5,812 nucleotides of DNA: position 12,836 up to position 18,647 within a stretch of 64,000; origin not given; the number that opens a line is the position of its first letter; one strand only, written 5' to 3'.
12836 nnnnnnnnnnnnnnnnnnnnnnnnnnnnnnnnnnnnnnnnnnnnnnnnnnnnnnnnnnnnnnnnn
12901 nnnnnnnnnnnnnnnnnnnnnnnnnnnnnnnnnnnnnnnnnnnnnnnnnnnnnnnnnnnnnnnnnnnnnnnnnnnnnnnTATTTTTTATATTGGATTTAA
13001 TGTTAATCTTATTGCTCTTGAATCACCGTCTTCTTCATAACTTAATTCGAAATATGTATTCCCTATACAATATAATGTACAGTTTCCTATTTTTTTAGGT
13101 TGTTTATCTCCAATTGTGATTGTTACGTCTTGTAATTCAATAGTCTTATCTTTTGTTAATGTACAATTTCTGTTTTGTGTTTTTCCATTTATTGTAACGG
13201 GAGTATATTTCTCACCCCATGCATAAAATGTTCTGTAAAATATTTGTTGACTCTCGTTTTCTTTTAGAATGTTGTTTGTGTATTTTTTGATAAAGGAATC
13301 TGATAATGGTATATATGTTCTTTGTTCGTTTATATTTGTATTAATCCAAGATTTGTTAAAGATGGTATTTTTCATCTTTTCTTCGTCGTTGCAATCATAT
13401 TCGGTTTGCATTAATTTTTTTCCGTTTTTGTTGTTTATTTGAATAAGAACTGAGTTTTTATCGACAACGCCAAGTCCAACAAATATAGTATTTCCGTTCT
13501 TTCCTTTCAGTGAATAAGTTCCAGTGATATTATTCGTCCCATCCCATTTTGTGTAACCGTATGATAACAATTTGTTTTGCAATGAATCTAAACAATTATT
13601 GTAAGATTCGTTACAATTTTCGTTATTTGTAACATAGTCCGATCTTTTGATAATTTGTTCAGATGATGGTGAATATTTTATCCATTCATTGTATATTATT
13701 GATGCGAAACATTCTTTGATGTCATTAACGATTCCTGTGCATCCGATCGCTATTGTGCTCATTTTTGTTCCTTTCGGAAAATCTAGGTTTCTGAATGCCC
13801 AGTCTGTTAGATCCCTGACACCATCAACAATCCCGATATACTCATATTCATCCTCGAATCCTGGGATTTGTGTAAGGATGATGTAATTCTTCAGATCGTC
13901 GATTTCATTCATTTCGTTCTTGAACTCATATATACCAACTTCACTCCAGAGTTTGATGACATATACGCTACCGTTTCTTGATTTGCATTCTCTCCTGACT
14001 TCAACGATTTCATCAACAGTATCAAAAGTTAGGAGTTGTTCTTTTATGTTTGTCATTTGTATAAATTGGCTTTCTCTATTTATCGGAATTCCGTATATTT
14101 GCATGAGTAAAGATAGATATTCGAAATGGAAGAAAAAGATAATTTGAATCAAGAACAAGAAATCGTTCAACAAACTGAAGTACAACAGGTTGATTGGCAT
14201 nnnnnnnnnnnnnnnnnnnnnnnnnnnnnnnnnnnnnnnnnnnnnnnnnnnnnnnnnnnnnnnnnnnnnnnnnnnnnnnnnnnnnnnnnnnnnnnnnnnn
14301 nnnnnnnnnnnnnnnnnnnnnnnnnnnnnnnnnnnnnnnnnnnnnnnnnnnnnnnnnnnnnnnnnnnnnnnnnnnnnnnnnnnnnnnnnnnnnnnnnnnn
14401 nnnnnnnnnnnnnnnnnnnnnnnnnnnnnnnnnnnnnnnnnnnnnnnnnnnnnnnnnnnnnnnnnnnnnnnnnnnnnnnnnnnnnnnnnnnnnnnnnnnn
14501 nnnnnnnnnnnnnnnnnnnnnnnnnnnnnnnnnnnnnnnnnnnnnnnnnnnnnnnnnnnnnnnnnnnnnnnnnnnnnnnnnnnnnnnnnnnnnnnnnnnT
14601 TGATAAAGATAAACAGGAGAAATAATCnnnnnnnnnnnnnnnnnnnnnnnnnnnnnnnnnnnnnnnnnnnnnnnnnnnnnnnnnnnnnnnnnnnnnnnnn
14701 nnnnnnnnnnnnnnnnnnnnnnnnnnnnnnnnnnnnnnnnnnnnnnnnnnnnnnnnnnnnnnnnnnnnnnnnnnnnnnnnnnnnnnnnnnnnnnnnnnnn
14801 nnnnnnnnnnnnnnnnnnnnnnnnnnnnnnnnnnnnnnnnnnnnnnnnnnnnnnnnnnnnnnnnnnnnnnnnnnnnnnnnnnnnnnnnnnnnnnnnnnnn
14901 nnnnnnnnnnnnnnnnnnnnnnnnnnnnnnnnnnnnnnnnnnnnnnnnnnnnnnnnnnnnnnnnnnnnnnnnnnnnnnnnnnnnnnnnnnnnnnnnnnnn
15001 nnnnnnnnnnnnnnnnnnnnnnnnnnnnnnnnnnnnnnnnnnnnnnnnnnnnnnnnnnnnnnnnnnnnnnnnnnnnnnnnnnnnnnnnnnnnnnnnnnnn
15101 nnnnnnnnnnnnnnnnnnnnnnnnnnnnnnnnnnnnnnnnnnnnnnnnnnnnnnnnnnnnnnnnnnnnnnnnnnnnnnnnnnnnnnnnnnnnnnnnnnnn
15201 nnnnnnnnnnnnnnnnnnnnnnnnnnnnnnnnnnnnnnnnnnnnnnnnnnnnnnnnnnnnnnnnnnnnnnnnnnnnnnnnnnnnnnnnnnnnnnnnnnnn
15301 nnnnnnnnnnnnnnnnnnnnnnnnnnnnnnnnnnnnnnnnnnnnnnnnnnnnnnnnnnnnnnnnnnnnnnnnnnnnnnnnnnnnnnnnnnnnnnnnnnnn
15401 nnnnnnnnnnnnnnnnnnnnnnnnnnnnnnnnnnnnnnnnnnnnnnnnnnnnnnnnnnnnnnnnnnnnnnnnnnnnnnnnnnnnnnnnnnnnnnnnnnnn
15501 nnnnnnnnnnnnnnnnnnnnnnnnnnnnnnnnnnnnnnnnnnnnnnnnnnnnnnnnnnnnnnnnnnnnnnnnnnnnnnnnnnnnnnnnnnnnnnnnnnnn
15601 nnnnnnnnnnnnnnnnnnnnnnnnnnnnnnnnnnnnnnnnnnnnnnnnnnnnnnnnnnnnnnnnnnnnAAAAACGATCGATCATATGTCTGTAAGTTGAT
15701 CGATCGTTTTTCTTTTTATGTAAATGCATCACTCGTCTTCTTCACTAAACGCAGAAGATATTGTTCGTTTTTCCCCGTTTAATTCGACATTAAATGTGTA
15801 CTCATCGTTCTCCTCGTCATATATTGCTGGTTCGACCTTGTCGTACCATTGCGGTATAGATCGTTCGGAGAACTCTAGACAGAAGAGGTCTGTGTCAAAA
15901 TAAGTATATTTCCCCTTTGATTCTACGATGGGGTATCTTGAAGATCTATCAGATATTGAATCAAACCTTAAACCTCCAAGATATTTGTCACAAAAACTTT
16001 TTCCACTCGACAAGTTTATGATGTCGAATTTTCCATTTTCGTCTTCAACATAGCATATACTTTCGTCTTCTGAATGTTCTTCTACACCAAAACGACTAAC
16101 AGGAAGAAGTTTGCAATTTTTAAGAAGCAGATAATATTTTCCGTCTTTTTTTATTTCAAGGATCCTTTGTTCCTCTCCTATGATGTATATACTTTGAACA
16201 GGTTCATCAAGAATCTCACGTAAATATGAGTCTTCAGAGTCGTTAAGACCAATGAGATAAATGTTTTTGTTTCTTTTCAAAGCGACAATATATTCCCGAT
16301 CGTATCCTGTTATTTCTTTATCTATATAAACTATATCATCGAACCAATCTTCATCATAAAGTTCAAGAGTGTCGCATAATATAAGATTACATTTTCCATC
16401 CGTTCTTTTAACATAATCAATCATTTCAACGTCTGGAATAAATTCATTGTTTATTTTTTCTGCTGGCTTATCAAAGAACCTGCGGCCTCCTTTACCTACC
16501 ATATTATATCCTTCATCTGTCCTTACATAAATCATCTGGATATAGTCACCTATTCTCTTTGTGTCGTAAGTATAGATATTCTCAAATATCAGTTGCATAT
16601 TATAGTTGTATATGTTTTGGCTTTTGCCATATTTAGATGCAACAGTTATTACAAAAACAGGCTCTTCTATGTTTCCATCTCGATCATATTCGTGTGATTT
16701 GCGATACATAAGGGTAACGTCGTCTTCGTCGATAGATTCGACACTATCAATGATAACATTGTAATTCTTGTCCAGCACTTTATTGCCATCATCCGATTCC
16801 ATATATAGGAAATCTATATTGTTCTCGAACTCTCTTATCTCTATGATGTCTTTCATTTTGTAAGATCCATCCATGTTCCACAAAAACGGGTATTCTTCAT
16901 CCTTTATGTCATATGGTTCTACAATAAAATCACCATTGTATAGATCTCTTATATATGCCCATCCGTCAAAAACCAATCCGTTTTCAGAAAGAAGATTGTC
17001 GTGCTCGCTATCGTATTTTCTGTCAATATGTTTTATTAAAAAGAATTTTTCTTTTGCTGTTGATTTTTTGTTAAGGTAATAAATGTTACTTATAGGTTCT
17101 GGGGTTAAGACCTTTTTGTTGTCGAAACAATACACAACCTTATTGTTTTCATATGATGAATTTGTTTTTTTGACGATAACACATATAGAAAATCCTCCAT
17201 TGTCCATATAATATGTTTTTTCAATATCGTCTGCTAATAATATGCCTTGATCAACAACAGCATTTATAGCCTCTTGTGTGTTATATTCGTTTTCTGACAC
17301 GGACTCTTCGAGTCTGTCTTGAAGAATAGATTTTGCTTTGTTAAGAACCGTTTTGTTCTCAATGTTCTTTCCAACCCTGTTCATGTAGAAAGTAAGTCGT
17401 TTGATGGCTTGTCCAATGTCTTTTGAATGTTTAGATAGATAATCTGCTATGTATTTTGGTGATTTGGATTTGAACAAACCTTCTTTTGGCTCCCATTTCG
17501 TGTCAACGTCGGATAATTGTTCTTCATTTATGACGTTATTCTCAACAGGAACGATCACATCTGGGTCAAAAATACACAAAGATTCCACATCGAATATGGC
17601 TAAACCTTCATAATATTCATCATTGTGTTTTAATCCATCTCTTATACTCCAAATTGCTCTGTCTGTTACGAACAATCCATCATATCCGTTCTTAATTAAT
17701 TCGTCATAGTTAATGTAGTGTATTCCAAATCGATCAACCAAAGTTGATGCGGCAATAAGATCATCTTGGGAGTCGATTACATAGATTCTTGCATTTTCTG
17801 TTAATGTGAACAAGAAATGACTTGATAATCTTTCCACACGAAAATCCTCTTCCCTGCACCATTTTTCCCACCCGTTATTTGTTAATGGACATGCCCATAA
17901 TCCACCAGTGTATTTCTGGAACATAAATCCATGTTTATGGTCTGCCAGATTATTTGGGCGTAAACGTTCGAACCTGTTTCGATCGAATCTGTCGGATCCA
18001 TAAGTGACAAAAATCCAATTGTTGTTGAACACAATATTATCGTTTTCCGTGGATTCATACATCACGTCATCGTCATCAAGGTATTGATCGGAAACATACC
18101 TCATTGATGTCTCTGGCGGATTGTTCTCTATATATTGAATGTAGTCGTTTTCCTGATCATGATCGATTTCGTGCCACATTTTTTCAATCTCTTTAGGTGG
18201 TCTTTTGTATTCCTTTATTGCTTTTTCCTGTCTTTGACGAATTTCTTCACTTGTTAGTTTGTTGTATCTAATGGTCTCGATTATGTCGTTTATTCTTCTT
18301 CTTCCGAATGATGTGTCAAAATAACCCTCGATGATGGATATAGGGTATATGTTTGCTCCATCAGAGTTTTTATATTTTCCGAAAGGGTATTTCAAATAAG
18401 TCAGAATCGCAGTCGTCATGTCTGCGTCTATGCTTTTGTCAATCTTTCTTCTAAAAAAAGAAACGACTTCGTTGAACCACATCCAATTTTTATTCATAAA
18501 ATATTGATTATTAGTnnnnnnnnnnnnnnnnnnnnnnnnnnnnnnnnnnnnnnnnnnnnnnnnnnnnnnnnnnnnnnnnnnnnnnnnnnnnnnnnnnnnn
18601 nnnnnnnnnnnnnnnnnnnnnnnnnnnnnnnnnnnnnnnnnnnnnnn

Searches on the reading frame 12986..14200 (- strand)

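Call 7: search_protein_families(library=pfam, proteins=[window:12986-14200:-], max_evalue=0.01)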
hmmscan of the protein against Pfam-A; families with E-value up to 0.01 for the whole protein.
window:12986-14200:- (404 aa): 1 family
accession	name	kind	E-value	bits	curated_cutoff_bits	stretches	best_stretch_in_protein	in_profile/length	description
PF01705.24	CX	-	0.0034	18.3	25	0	132-156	24-48/59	CX module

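Call 8: search_protein_families(library=phrogs, proteins=[window:12986-14200:-], max_evalue=0.001)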
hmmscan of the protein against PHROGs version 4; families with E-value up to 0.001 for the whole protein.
window:12986-14200:- (404 aa): 0 families

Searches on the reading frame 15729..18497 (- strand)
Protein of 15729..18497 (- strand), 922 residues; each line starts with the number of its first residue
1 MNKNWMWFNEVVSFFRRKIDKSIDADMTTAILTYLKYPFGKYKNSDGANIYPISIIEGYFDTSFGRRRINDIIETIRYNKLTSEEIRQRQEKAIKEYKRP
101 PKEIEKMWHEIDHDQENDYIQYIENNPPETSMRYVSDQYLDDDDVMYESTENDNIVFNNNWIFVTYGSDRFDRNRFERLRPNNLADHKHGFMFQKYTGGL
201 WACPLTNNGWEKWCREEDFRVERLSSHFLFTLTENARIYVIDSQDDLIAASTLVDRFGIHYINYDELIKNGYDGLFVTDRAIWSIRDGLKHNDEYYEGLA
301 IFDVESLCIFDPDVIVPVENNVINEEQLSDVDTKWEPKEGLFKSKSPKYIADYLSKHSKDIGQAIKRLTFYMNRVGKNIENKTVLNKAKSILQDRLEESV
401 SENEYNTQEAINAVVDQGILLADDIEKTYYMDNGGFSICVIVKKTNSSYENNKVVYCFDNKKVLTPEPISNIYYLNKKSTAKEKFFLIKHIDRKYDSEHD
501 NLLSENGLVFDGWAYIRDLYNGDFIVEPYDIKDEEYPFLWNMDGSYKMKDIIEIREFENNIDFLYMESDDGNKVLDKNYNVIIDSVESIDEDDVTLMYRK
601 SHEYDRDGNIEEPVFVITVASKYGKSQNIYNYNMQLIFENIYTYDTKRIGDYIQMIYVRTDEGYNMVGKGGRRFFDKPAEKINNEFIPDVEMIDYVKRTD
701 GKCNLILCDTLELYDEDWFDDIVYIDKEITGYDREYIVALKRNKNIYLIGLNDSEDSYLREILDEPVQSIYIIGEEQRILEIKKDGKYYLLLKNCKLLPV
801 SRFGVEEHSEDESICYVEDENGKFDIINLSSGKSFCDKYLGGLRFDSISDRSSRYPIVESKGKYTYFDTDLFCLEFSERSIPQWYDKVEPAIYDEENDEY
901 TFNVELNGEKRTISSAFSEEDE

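Call 7: search_protein_families(library=pfam, proteins=[window:15729-18497:-], max_evalue=0.01)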
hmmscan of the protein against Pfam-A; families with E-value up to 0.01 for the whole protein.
window:15729-18497:- (922 aa): 1 family
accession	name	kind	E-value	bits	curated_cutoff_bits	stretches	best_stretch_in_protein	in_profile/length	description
PF11373.13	DUF3175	-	0.00065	20.3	27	1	338-393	16-81/86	Protein of unknown function (DUF3175)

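Call 8: search_protein_families(library=phrogs, proteins=[window:15729-18497:-], max_evalue=0.001)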
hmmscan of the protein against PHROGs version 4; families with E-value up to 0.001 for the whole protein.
window:15729-18497:- (922 aa): 1 family
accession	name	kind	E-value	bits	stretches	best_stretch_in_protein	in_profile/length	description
phrog_8582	-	unknown function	8.6e-10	39.7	1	194-320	32-150/151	-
